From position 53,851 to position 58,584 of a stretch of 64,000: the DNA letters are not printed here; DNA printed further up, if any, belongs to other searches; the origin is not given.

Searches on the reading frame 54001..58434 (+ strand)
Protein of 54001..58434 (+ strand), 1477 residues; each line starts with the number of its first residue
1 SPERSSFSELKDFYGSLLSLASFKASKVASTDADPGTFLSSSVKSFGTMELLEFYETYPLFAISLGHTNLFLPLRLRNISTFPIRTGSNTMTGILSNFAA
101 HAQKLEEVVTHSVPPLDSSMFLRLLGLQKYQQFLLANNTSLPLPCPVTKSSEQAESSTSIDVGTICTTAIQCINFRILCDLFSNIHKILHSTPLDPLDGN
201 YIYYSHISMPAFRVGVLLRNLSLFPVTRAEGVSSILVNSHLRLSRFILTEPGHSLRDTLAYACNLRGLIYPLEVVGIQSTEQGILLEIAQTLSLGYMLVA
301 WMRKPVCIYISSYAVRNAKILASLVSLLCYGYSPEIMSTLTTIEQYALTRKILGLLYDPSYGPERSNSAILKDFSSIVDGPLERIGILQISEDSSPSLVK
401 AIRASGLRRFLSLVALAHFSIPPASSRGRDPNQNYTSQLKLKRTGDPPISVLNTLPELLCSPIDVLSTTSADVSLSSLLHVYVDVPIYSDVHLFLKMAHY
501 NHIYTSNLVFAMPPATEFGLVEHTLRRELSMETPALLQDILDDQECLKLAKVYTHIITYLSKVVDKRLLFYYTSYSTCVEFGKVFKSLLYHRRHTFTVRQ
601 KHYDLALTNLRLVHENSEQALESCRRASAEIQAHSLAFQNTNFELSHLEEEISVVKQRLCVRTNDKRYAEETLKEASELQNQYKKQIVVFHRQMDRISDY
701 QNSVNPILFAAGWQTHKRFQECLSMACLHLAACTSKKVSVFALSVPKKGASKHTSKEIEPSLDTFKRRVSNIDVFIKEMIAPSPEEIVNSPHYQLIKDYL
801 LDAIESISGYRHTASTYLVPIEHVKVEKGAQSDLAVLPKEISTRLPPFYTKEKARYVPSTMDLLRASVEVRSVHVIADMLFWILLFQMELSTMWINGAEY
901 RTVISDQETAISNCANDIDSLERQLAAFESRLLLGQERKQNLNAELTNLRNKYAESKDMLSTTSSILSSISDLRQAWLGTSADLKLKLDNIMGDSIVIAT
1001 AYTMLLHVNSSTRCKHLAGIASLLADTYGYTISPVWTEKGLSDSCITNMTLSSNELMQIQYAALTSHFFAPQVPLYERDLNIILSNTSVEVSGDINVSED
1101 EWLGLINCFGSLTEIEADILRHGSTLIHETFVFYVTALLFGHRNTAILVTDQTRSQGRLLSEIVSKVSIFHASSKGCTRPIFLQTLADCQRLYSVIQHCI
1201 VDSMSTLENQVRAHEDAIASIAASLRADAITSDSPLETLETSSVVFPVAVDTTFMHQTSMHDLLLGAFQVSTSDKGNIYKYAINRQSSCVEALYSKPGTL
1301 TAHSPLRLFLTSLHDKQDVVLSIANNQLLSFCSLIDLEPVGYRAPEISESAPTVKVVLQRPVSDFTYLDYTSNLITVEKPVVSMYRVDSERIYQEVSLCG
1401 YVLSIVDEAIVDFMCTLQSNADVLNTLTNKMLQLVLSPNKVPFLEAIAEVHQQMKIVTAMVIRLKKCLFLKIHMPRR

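Call 82: search_protein_families(library=pfam, proteins=[window:54001-58434:+], max_evalue=0.001)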
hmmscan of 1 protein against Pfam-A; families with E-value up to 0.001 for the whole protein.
window:54001-58434:+ (1477 aa): 0 families
